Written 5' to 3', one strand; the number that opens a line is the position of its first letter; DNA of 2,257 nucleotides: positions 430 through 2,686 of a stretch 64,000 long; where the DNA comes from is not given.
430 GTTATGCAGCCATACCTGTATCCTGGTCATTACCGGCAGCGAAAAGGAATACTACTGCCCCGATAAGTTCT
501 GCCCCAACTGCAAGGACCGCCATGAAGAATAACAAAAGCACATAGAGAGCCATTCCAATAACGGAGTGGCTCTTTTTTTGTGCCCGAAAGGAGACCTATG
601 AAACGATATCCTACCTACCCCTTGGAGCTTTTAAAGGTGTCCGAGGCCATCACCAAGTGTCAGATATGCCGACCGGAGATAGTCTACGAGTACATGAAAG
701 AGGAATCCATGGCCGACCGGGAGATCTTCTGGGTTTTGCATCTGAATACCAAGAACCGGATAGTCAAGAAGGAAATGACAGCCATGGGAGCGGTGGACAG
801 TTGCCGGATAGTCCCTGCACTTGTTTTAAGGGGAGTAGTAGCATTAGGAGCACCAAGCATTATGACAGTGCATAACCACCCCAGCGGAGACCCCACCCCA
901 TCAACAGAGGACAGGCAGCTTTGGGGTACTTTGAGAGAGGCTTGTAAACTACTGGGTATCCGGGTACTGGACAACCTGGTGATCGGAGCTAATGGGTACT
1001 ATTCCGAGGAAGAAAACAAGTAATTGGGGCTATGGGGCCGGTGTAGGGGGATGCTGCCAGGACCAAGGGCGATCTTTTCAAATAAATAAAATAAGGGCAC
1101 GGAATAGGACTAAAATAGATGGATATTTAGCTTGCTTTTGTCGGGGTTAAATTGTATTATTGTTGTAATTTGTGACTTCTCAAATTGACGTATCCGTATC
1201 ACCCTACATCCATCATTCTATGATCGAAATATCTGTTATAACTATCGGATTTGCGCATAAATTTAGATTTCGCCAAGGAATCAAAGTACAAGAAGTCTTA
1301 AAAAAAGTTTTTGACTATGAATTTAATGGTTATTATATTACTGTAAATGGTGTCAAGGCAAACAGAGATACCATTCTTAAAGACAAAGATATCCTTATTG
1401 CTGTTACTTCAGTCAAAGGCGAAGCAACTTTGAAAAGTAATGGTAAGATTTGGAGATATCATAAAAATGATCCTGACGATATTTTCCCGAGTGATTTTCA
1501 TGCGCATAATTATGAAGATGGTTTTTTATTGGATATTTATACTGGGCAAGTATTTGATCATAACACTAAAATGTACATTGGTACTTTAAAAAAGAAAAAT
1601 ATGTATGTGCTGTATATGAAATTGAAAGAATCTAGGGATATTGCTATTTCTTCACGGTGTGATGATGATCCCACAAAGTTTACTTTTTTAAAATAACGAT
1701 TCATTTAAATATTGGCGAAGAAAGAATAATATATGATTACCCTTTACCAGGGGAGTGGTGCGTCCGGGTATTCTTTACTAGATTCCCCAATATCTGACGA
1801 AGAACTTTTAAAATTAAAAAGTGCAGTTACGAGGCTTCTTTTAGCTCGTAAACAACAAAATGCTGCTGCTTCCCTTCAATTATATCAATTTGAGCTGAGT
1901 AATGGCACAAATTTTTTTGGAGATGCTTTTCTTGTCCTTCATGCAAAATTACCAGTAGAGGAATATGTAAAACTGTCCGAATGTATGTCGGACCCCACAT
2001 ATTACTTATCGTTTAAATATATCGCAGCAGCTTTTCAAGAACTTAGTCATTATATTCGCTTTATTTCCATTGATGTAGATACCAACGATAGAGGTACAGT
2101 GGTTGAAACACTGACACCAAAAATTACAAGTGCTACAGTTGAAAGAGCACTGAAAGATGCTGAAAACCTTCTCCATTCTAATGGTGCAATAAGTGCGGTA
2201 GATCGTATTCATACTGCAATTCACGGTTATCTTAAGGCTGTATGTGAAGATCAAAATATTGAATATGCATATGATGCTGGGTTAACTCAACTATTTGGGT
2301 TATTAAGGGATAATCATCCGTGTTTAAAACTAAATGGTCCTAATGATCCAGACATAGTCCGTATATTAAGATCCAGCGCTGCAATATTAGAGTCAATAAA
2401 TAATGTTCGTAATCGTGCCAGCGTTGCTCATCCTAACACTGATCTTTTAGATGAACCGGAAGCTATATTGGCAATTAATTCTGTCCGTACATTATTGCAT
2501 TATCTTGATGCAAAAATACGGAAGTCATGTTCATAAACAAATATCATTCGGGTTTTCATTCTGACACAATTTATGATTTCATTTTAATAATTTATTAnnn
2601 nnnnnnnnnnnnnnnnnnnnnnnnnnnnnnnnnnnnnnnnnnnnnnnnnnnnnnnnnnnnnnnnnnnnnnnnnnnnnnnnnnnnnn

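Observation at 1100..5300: AT-rich sub-island with Abi_C-like, GmrSD-like and a translationally coupled SIR2_2 gene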

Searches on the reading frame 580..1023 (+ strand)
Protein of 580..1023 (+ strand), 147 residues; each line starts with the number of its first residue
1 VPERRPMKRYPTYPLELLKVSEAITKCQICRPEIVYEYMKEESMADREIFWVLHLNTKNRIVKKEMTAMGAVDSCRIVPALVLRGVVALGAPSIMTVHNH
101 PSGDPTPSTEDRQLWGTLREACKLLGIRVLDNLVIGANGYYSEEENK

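Call 3: search_protein_families(library=pfam, proteins=[window:580-1023:+], max_evalue=0.01)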
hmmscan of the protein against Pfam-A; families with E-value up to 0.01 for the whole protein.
window:580-1023:+ (147 aa): 2 families
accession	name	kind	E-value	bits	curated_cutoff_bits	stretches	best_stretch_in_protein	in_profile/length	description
PF04002.20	RadC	-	1.2e-32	112.9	22.1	1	31-145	3-118/121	RadC-like JAB domain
PF14464.11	Prok-JAB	-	0.007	16.7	25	0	93-115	68-90/114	Prokaryotic homologs of the JAB domain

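Call 4: search_protein_families(library=padloc, proteins=[window:580-1023:+], max_evalue=0.01)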
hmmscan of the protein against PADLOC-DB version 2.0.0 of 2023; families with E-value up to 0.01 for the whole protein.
window:580-1023:+ (147 aa): 1 family
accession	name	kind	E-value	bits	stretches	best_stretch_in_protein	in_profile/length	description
PDLC00896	JAB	-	0.0082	13.9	0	98-140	98-139/159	JAB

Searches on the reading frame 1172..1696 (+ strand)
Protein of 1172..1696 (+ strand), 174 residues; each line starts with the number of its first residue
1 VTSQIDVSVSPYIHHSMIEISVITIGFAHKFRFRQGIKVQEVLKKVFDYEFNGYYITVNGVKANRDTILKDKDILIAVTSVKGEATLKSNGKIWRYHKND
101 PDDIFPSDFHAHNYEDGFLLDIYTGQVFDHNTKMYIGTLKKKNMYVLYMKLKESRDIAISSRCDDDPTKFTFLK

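Call 3: search_protein_families(library=pfam, proteins=[window:1172-1696:+], max_evalue=0.01)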
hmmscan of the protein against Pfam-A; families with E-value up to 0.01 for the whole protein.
window:1172-1696:+ (174 aa): 0 families

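Call 4: search_protein_families(library=padloc, proteins=[window:1172-1696:+], max_evalue=0.01)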
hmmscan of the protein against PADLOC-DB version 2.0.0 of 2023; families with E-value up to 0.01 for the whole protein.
window:1172-1696:+ (174 aa): 0 families

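Call 8: search_protein_families(library=ncbifam, proteins=[window:1172-1696:+], max_evalue=0.01)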
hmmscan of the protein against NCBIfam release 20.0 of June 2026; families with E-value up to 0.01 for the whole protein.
window:1172-1696:+ (174 aa): 1 family
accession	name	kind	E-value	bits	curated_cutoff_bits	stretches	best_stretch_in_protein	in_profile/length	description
NF006231.0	PRK08364.1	equivalog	0.00013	22.2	80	1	16-81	3-67/70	sulfur carrier protein ThiS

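Call 75: search_dna_similar(query=window:1172-1696:+, collection=plasmids, mode=protein, max_evalue=0.001, max_rows=15)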
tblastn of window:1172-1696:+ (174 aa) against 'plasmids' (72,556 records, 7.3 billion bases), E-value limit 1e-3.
No match.

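Call 76: find_homologous_proteins(query=window:1172-1696:+, max_evalue=0.001)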
Query window:1172-1696:+ (174 aa): 2 proteins with E <= 0.001 among 25 candidates.
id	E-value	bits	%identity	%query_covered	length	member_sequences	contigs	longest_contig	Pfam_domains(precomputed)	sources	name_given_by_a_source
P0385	4.0e-112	390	100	100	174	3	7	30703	-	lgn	-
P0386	1.4e-12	66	41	57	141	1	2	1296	-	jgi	jgi:hypothetical protein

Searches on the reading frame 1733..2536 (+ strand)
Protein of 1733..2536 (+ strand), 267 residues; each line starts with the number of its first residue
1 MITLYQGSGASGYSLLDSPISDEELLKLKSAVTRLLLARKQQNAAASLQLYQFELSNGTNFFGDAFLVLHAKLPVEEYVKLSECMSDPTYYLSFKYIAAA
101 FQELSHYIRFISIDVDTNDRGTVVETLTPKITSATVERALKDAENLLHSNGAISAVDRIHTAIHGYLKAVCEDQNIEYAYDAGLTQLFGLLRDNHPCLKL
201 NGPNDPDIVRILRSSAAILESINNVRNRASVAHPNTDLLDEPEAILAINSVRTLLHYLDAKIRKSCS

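Call 3: search_protein_families(library=pfam, proteins=[window:1733-2536:+], max_evalue=0.01)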
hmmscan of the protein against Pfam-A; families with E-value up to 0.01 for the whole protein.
window:1733-2536:+ (267 aa): 2 families
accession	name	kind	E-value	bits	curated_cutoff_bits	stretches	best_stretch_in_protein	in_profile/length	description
PF14355.11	Abi_C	-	5.8e-14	52.4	24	1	190-258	3-81/83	Abortive infection C-terminus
PF05168.19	HEPN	-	4.3e-05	24.1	22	1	137-212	9-77/117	HEPN domain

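Call 4: search_protein_families(library=padloc, proteins=[window:1733-2536:+], max_evalue=0.01)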
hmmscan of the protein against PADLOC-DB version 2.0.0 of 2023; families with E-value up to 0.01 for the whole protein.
window:1733-2536:+ (267 aa): 1 family
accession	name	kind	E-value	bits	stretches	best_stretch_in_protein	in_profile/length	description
PDLC02347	AbiJ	-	6.4e-08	30.6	1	122-258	136-273/281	AbiJ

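Call 8: search_protein_families(library=ncbifam, proteins=[window:1733-2536:+], max_evalue=0.01)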
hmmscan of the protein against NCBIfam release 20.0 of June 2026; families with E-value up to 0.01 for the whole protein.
window:1733-2536:+ (267 aa): 0 families

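Call 74: search_dna_similar(query=window:1733-2536:+, collection=plasmids, mode=protein, max_evalue=0.00001, max_rows=15)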
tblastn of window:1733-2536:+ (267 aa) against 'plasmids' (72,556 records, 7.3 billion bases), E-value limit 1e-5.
Records with a match: 480; places in all: 488; records where one place covers at least 80% of the query: 0.
Best place of each record, by identity: <60% 480.
By first word of the organism name: Escherichia 384; Salmonella 23; Pseudomonas 18; Klebsiella 15; Aeromonas 8; Citrobacter 7; Shigella 5; Enterobacter 4; Comamonas 3; Cupriavidus 3; and 9 more.
By predicted mobility (MOB-suite, as given by PLSDB): conjugative 331; mobilizable 95; non-mobilizable 54.
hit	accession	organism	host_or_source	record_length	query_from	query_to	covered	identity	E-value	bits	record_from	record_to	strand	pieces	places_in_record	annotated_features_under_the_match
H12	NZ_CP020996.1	Xanthomonas citri pv. phaseoli var. fuscans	Phaseolus vulgaris,cell culture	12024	105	262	59%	44.3%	1e-33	135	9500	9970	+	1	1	none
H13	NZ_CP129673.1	Comamonas testosteroni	Metal working fluids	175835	133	263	49%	48.9%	3e-32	132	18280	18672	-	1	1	abortive infection family protein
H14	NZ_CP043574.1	Comamonas testosteroni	bacterial isolate,biofilm reactor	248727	133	266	50%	47.8%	2e-32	132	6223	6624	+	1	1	abortive infection family protein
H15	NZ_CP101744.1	Comamonas sp. C11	mixed culture,wastewater treatment plant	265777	133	266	50%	47.8%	2e-32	132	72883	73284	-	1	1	abortive infection family protein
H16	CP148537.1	Escherichia coli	Cat,single cell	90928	95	259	62%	38.2%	6e-15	106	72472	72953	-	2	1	hypothetical protein | abortive infection family protein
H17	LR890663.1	Escherichia coli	Homo sapiens,rectal swab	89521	95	259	62%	37.7%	2e-19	94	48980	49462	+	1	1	none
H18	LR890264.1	Escherichia coli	Homo sapiens,rectal swab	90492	95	259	62%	37.7%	3e-19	94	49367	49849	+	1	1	none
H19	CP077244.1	Escherichia coli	Seth Lab strain,Seth Lab Isolate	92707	95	259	62%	37.7%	3e-19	94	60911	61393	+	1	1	abortive infection family protein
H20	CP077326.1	Escherichia coli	-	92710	95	259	62%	37.7%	3e-19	94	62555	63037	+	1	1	abortive infection family protein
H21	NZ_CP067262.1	Klebsiella variicola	cell culture,imported food: soy sprout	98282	95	259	62%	37.7%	3e-19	94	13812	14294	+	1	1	abortive infection family protein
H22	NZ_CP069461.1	Escherichia coli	Homo sapiens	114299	95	259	62%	37.7%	4e-19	94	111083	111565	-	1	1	abortive infection family protein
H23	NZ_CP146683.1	Escherichia coli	Homo sapiens,cell culture,Colon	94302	95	259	62%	37.7%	5e-19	94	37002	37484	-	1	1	abortive infection family protein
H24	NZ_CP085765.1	Klebsiella michiganensis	Homo sapiens,nose swab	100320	95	259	62%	37.7%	5e-19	94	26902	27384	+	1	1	abortive infection family protein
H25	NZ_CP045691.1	Klebsiella pneumoniae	Homo sapiens,blood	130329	95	259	62%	37.7%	5e-19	94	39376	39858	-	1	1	abortive infection family protein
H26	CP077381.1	Escherichia coli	-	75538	95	259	62%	37.7%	6e-19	93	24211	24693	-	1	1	abortive infection family protein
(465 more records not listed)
